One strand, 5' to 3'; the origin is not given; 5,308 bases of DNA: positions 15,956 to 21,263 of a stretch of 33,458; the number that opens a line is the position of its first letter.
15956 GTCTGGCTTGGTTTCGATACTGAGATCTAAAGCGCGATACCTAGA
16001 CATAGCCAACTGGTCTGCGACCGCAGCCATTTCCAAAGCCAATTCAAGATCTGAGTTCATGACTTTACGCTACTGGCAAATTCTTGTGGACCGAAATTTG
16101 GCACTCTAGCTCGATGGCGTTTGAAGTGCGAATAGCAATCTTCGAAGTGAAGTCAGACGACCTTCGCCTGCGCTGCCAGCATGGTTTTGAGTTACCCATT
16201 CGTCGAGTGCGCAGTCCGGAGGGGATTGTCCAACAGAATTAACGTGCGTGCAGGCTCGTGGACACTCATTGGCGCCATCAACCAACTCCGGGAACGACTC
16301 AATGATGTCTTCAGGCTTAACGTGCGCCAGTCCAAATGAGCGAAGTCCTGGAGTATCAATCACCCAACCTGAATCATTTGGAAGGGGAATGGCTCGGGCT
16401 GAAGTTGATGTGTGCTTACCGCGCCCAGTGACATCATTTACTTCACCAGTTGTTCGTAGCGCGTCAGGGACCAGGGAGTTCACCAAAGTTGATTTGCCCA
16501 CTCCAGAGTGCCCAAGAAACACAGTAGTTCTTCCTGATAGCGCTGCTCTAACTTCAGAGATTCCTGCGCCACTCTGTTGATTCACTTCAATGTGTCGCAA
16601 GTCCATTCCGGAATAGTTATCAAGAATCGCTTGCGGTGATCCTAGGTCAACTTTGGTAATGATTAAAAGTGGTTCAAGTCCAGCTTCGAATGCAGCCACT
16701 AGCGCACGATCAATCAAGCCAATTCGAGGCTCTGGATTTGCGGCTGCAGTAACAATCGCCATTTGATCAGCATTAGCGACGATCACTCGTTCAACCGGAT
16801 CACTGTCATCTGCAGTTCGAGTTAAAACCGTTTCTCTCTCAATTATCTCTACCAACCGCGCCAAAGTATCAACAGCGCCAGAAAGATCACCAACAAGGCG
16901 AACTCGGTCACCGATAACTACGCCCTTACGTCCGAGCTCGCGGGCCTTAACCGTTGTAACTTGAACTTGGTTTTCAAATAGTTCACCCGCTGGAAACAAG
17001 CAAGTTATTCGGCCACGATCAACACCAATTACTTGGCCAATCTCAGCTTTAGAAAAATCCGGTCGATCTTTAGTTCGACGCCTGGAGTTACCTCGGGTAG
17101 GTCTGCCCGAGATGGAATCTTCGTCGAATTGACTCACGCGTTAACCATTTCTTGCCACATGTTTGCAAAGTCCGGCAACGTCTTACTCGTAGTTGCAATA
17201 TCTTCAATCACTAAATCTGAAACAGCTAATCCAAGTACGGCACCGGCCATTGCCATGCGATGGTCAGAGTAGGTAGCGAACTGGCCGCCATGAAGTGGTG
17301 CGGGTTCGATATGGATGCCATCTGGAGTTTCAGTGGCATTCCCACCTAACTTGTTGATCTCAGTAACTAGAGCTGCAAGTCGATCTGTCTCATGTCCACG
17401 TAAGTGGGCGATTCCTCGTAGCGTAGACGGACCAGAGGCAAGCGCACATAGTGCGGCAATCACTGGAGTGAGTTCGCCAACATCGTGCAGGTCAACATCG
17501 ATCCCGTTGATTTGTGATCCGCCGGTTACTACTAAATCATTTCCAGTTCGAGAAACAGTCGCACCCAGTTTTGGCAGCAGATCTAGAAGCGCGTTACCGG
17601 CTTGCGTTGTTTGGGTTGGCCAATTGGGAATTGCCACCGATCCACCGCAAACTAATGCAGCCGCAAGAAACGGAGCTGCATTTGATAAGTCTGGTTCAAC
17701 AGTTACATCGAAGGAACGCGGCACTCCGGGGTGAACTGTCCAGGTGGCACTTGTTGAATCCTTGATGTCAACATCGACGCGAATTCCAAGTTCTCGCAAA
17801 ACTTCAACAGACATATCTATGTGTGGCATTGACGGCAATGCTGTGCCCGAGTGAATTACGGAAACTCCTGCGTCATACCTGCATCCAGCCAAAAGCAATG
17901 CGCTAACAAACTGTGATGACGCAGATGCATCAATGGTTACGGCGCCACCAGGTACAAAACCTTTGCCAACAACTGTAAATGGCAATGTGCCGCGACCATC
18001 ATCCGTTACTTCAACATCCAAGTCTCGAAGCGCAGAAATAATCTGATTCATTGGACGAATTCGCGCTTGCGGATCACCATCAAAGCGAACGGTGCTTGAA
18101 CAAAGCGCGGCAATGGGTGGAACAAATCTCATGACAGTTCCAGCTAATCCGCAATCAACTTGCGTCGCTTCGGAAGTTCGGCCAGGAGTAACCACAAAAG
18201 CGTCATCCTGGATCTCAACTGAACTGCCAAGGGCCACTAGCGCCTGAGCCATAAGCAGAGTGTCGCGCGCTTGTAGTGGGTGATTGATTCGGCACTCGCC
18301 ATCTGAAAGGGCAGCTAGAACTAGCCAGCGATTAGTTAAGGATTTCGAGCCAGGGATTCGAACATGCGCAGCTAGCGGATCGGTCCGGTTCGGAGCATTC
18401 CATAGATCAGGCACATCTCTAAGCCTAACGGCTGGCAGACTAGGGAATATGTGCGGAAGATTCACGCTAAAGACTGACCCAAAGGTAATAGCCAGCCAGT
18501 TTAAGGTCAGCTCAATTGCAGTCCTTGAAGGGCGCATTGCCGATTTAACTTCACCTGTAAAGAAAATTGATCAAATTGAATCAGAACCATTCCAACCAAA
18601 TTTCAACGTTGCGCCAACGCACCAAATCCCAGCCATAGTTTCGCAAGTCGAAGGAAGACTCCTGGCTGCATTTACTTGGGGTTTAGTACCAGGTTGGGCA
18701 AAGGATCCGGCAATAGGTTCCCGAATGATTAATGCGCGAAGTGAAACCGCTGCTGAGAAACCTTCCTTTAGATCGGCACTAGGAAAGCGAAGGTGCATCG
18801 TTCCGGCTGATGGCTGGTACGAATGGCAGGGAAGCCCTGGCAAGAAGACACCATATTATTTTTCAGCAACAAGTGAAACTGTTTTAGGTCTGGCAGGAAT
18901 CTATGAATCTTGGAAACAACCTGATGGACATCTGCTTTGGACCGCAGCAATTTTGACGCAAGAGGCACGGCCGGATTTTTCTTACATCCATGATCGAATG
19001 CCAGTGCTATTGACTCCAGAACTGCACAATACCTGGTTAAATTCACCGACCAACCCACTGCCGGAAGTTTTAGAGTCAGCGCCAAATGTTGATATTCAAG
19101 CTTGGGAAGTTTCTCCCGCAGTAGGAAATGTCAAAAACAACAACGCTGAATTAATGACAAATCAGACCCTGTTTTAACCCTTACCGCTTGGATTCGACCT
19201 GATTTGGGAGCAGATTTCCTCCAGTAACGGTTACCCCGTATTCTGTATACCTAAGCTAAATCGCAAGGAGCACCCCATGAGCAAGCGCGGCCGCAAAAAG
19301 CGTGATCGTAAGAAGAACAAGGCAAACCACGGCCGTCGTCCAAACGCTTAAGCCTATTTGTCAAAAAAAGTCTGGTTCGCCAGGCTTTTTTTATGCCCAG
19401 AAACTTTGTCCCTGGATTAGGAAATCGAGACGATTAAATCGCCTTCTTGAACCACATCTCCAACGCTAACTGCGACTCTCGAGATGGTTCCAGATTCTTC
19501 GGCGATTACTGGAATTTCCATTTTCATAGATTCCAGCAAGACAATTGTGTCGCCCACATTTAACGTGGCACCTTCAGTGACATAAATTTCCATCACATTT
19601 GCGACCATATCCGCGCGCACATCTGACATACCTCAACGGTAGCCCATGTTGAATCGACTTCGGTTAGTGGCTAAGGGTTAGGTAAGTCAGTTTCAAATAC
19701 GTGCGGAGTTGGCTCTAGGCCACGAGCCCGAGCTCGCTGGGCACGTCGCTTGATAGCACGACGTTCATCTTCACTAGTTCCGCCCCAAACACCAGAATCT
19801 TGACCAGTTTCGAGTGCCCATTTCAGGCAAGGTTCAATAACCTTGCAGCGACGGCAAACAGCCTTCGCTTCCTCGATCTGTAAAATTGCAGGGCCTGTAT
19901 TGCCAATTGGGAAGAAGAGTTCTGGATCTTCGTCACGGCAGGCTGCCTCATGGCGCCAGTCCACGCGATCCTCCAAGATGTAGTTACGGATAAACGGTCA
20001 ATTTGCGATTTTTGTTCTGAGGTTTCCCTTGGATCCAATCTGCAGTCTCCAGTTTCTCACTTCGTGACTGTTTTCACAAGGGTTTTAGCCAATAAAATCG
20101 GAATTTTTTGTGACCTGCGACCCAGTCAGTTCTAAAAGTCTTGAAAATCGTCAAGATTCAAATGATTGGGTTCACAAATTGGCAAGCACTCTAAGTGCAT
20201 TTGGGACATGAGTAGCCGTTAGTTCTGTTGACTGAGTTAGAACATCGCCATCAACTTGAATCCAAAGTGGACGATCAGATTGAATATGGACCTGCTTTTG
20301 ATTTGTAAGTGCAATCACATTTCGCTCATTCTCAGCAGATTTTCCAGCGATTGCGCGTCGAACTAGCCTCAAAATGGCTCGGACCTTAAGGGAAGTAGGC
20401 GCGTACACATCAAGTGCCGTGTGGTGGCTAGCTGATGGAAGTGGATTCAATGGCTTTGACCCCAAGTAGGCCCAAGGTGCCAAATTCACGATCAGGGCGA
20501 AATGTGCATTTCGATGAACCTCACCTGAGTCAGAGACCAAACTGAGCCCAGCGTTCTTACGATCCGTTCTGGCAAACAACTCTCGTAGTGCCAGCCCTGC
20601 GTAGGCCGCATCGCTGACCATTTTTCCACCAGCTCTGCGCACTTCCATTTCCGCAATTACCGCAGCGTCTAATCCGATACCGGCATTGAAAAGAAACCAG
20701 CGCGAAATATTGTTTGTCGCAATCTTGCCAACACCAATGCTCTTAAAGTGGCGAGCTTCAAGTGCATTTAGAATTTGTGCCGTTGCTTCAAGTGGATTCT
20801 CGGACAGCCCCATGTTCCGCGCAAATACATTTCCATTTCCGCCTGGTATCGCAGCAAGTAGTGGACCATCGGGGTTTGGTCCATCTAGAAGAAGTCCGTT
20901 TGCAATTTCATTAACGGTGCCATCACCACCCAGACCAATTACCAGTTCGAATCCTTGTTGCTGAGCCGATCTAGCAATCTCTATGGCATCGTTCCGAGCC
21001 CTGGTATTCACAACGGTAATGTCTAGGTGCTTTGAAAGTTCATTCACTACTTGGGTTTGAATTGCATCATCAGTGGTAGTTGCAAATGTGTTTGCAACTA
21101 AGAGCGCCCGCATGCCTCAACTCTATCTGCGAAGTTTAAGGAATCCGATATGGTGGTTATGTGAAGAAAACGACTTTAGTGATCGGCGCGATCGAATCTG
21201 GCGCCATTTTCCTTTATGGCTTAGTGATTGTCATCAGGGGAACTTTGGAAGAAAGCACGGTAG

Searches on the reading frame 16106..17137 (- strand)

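Call 13: search_protein_families(library=pfam, proteins=[window:16106-17137:-], max_evalue=0.00001)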
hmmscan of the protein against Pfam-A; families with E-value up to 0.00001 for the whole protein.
window:16106-17137:- (343 aa): 1 family
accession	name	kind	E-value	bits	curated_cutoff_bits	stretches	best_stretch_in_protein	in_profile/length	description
PF03193.22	RsgA_GTPase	-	9.5e-49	166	30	1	98-270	1-173/174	RsgA GTPase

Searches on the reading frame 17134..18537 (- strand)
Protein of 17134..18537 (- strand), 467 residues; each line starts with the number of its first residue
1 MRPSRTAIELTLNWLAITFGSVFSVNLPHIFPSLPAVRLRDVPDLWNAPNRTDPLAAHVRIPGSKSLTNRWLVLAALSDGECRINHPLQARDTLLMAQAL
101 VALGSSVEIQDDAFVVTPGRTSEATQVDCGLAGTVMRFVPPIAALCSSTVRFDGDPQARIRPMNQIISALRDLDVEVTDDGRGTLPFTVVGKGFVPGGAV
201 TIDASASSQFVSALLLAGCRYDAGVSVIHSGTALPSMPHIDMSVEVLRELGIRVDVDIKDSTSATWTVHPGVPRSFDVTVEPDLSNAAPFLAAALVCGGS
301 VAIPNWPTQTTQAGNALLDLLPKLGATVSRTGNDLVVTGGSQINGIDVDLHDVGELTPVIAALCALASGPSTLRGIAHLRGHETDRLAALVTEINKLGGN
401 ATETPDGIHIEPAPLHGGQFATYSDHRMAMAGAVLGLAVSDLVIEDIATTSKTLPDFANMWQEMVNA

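Call 13: search_protein_families(library=pfam, proteins=[window:17134-18537:-], max_evalue=0.00001)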
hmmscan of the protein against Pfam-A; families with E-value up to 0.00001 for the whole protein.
window:17134-18537:- (467 aa): 1 family
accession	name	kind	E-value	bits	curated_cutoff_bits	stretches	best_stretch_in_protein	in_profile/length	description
PF00275.25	EPSP_synthase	-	1.5e-109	366.9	22.8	1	52-459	4-415/417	EPSP synthase (3-phosphoshikimate 1-carboxyvinyltransferase)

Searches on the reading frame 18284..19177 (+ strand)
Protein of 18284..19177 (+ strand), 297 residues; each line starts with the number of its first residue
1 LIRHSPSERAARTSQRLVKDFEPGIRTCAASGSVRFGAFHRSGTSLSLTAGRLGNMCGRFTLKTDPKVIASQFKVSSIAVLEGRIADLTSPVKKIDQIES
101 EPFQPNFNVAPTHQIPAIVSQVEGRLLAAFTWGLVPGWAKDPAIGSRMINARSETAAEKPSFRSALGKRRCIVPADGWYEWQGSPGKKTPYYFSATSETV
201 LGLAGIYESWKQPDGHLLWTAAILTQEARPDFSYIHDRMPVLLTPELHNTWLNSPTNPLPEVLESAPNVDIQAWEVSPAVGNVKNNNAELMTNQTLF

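Call 13: search_protein_families(library=pfam, proteins=[window:18284-19177:+], max_evalue=0.00001)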
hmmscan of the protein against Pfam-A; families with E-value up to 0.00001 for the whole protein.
window:18284-19177:+ (297 aa): 1 family
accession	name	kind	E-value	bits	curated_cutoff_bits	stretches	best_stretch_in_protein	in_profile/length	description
PF02586.19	SRAP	-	6e-68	229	27.1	1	56-283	1-214/214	SOS response associated peptidase (SRAP)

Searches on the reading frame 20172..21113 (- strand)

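Call 9: search_protein_families(library=pfam, proteins=[window:20172-21113:-], max_evalue=0.001)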
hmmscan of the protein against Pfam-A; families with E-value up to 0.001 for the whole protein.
window:20172-21113:- (313 aa): 3 families
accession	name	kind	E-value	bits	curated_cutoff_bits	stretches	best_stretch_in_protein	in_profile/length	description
PF00781.29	DAGK_cat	-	1.4e-21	76.8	23.6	1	2-117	1-115/125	Diacylglycerol kinase catalytic domain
PF19279.4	YegS_C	-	7.8e-07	29.4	27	1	147-310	6-157/158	YegS C-terminal NAD kinase beta sandwich-like domain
PF01513.26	NAD_kinase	-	0.00049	20.9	25.5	1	5-73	23-91/130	ATP-NAD kinase N-terminal domain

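Call 10: search_protein_families(library=ncbifam, proteins=[window:20172-21113:-], max_evalue=0.001)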
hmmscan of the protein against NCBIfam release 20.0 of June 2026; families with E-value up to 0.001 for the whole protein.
window:20172-21113:- (313 aa): 11 families
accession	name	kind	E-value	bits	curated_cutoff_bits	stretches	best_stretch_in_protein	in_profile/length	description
NF002033.0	PRK00861.1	subfamily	3.1e-23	81.9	293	1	2-312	13-305/328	putative lipid kinase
NF009025.0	PRK12361.1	equivalog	1.4e-21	76.3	505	1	2-311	243-539/546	hypothetical protein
TIGR00147.1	TIGR00147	subfamily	1.8e-20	73.1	118.65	1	9-310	11-293/296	YegS/Rv2252/BmrU family lipid kinase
NF009603.0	PRK13055.1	subfamily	7.6e-18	64.5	342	1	34-147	39-143/335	diacylglycerol kinase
NF009604.0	PRK13057.1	equivalog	1.2e-16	60.6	274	1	2-311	10-294/302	lipid kinase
NF009602.0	PRK13054.1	equivalog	3.9e-15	55.7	284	1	12-309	14-290/301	lipid kinase YegS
NF009874.0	PRK13337.1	equivalog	1.1e-14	54.1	385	1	34-290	38-273/305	diacylglycerol kinase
NF009605.0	PRK13059.1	equivalog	1.7e-13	50.2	313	1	7-291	8-272/295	putative lipid kinase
TIGR03702.1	lip_kinase_YegS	equivalog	2.4e-13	49.8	387.45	1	13-156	11-146/295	lipid kinase YegS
NF040993.1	MamU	equivalog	2.7e-13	50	400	1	8-310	12-293/296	lipid kinase MamU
NF008882.0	PRK11914.1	equivalog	1.6e-09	37.3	302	1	26-311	36-302/306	diacylglycerol kinase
